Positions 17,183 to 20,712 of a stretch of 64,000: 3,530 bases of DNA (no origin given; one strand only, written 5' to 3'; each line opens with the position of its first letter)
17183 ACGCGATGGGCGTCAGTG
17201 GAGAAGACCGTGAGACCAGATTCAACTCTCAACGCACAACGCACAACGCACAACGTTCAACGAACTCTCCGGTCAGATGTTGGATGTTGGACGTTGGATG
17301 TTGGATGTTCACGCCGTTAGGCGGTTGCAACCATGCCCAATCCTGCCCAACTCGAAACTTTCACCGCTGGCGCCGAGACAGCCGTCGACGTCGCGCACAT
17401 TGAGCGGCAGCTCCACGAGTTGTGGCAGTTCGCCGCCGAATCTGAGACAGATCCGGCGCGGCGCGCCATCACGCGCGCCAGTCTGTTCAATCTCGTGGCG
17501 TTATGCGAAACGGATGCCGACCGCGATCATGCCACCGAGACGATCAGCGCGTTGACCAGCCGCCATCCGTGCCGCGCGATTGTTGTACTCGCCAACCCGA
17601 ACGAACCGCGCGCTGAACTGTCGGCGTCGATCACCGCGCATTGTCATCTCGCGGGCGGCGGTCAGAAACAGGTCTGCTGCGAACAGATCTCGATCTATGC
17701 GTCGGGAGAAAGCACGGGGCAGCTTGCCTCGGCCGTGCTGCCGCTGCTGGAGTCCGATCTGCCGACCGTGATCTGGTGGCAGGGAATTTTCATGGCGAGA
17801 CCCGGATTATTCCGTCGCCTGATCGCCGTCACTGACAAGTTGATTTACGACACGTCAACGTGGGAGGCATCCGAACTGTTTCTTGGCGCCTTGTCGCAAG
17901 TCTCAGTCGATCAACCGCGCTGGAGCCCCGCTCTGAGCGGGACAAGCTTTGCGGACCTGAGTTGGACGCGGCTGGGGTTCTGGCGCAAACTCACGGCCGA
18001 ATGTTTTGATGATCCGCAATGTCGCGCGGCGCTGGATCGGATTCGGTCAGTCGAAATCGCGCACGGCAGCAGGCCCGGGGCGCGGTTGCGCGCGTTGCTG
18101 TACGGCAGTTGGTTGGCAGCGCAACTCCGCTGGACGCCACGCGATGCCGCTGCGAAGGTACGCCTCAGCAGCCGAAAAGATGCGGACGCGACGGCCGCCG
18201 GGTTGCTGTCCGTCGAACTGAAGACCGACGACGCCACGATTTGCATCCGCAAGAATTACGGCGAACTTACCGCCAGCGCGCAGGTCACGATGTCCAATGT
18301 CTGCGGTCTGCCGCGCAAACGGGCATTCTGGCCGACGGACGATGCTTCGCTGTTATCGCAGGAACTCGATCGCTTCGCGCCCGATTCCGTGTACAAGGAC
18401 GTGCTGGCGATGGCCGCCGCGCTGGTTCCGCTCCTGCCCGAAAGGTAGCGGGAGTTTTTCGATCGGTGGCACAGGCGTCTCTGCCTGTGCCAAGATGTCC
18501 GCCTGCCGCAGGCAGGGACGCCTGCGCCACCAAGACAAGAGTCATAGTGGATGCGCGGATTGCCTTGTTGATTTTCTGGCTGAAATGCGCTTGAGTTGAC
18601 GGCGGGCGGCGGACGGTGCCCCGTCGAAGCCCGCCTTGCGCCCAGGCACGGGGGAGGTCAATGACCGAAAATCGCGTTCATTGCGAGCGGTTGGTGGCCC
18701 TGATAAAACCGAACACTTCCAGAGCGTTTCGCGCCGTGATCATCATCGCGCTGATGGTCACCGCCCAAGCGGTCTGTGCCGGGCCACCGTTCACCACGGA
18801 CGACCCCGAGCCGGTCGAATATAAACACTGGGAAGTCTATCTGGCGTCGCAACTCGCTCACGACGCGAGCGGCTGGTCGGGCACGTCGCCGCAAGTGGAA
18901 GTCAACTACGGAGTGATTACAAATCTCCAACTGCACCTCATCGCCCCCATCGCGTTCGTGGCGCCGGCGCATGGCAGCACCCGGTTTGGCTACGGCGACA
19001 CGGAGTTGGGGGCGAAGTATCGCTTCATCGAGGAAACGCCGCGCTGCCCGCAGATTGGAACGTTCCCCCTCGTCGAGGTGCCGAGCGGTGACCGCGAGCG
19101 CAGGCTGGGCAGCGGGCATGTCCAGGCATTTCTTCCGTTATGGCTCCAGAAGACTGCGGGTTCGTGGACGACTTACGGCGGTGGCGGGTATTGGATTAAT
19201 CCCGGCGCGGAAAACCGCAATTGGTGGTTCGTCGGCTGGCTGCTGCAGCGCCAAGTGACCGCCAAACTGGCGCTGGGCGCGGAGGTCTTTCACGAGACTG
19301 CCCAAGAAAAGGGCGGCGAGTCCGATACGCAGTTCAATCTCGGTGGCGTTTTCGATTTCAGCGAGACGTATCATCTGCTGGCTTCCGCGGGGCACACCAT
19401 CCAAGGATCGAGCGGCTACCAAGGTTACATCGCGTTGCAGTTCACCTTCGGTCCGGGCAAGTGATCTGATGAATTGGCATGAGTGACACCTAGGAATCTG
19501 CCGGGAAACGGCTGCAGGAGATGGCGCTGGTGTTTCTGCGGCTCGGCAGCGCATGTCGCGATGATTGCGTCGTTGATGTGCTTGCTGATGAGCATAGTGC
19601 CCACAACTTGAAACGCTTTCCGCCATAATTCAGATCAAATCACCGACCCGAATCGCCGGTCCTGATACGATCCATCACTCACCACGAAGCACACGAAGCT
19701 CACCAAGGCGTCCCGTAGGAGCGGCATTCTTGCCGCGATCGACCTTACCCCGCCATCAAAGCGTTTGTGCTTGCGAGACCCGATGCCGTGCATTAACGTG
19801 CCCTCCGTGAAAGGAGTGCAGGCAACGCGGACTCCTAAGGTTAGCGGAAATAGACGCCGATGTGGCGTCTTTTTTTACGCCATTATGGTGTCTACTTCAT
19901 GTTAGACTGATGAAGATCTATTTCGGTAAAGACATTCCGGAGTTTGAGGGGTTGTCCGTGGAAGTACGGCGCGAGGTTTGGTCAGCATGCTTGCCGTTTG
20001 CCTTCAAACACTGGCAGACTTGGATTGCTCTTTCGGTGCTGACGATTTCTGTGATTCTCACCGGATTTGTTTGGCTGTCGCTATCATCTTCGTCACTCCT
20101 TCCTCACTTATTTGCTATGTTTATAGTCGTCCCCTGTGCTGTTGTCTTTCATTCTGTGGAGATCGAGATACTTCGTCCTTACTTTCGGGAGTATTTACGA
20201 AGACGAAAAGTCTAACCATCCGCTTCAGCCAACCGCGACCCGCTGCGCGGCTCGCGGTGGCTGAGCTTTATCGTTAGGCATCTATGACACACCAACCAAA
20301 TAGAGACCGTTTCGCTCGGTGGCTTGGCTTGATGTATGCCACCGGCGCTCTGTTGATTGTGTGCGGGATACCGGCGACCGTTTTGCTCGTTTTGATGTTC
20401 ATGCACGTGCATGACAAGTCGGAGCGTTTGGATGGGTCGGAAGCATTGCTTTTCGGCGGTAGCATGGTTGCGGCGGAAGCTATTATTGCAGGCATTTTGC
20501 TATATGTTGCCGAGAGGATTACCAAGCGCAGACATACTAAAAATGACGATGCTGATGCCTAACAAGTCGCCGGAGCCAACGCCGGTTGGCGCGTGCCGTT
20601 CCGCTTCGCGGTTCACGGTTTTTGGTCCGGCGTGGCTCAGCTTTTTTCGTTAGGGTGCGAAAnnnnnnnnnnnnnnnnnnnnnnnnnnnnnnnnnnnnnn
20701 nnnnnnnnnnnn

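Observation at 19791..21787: Integrase-less integron-type gene cassette array (CALIN-like) inserted between an OM-channel gene and the hydrolase/trpD block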

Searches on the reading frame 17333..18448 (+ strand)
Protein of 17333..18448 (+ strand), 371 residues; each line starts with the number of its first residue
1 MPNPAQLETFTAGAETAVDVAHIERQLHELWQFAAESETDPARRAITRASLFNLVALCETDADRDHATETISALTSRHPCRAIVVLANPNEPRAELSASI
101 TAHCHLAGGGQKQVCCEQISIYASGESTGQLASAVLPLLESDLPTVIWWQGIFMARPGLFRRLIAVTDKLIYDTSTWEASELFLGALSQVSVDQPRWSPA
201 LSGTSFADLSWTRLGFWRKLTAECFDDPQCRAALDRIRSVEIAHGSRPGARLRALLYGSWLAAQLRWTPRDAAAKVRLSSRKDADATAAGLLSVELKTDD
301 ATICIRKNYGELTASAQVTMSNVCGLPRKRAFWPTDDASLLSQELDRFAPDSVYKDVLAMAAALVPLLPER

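Call 11: search_protein_families(library=pfam, proteins=[window:17333-18448:+], max_evalue=0.1)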
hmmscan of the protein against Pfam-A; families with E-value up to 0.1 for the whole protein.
window:17333-18448:+ (371 aa): 2 families
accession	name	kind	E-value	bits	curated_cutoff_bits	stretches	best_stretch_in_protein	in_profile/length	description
PF10128.15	OpcA_G6PD_assem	-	2.7e-23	82.7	27.9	1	73-184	3-113/118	Glucose-6-phosphate dehydrogenase subunit N-terminal domain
PF20171.3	OpcA_G6PD_C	-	5.1e-22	79.2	27.7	1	206-358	3-135/135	Glucose-6-phosphate dehydrogenase subunit C-terminal domain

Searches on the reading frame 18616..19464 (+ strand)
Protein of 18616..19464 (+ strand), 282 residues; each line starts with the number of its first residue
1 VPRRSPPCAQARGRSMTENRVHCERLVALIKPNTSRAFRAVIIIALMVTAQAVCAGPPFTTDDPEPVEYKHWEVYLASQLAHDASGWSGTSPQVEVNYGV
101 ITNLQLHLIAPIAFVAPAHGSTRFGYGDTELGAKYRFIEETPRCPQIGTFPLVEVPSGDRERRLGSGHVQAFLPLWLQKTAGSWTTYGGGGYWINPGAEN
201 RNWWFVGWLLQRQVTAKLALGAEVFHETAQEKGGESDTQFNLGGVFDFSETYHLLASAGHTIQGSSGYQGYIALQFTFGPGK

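Call 11: search_protein_families(library=pfam, proteins=[window:18616-19464:+], max_evalue=0.1)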
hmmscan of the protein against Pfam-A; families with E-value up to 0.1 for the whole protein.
window:18616-19464:+ (282 aa): 1 family
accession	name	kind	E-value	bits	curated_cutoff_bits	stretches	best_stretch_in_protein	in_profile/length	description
PF13557.12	Phenol_MetA_deg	-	0.00012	22.6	22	1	116-271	61-236/242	Putative MetA-pathway of phenol degradation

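Call 12: search_protein_families(library=ncbifam, proteins=[window:18616-19464:+], max_evalue=0.1)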
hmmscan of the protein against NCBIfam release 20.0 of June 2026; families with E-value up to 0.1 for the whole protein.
window:18616-19464:+ (282 aa): 0 families

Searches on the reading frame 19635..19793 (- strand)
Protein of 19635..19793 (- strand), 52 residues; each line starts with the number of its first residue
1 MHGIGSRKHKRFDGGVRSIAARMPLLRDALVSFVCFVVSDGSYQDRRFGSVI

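Call 37: search_protein_families(library=ncbifam, proteins=[window:19635-19793:-], max_evalue=0.01)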
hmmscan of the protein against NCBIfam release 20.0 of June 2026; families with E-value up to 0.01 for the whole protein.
window:19635-19793:- (52 aa): 0 families

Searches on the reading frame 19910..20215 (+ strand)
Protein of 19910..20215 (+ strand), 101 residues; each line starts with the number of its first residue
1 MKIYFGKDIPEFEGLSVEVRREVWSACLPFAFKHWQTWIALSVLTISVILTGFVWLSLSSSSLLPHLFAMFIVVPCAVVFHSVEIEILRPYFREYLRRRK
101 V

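Call 11: search_protein_families(library=pfam, proteins=[window:19910-20215:+], max_evalue=0.1)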
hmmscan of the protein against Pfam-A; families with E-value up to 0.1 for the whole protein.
window:19910-20215:+ (101 aa): 1 family
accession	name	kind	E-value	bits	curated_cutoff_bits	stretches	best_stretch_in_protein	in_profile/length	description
PF01235.23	Na_Ala_symp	-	0.07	12.9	24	1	30-83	129-182/392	Sodium:alanine symporter family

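Call 12: search_protein_families(library=ncbifam, proteins=[window:19910-20215:+], max_evalue=0.1)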
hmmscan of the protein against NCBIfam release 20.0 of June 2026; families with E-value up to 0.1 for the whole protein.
window:19910-20215:+ (101 aa): 1 family
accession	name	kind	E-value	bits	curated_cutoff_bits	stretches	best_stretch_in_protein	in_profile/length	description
TIGR00835.1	agcS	subfamily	0.0011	17.9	272.65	1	30-84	161-215/424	amino acid carrier protein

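Call 95: search_protein_families(library=padloc, proteins=[window:19910-20215:+], max_evalue=0.1)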
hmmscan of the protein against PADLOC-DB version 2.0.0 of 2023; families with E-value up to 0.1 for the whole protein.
window:19910-20215:+ (101 aa): 0 families

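Call 96: search_protein_families(library=phrogs, proteins=[window:19910-20215:+], max_evalue=0.1)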
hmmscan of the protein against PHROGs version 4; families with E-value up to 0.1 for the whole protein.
window:19910-20215:+ (101 aa): 1 family
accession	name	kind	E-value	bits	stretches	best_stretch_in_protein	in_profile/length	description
phrog_14296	-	DNA, RNA and nucleotide metabolism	0.002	18.2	1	34-84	20-66/417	DNA primase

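Call 98: search_protein_representatives(protein=window:19910-20215:+)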
Query: 101 residues. Proteins with E-value up to 0.001 (for the whole library): 87; up to 1e-10: 3; up to 1e-30: 0. The best 87 are listed.
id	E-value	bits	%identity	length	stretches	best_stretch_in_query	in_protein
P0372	3.8e-20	88.4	51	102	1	1-100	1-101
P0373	1.2e-12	64.3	40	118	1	1-99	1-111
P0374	9.2e-11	58.2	33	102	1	1-98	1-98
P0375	1.7e-09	54.2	40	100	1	1-97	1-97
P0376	3.9e-08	49.8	31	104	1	1-97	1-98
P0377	5.0e-08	49.5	35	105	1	7-98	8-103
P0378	6.6e-08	49.1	37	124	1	6-99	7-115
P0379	7.3e-08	48.9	40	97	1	1-100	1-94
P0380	1.1e-07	48.4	45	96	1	1-99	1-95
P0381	1.2e-07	48.3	38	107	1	2-98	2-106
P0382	1.3e-07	48.1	35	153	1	1-97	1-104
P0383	1.4e-07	48.0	36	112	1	1-98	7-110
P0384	1.8e-07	47.7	30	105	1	1-98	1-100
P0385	2.0e-07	47.6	37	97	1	1-96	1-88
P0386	3.5e-07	46.7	30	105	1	1-97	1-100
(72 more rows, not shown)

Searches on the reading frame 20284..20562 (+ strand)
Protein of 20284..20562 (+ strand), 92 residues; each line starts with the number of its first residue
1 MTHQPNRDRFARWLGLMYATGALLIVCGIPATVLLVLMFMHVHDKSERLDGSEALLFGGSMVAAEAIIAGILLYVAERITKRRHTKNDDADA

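Call 11: search_protein_families(library=pfam, proteins=[window:20284-20562:+], max_evalue=0.1)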
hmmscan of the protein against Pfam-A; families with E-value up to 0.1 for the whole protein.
window:20284-20562:+ (92 aa): 2 families
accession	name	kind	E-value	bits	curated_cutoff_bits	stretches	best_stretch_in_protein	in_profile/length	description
PF02673.24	BacA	-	0.0019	18.4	33.4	1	22-88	86-142/257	Bacitracin resistance protein BacA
PF10066.14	DUF2304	-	0.052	14.3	25.5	0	8-49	52-93/106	Uncharacterized conserved protein (DUF2304)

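Call 12: search_protein_families(library=ncbifam, proteins=[window:20284-20562:+], max_evalue=0.1)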
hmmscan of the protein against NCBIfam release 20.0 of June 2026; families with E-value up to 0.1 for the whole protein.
window:20284-20562:+ (92 aa): 3 families
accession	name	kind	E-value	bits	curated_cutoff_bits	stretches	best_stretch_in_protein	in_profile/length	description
NF049859.1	SA1002_fam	equivalog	0.0081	16.1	65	1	21-85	33-93/167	SA1002 family membrane protein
NF001397.0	PRK00281.3-4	equivalog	0.044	13.4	363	1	22-87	92-147/281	undecaprenyl-diphosphate phosphatase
TIGR02901.1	QoxD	equivalog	0.058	13.9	85.6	1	23-70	40-86/94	cytochrome aa3 quinol oxidase subunit IV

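Call 95: search_protein_families(library=padloc, proteins=[window:20284-20562:+], max_evalue=0.1)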
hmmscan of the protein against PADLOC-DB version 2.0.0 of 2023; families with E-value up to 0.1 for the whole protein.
window:20284-20562:+ (92 aa): 0 families

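Call 96: search_protein_families(library=phrogs, proteins=[window:20284-20562:+], max_evalue=0.1)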
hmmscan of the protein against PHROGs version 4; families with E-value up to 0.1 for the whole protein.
window:20284-20562:+ (92 aa): 1 family
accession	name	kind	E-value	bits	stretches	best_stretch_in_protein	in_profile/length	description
phrog_1024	-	unknown function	0.053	14.4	1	15-46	80-110/130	-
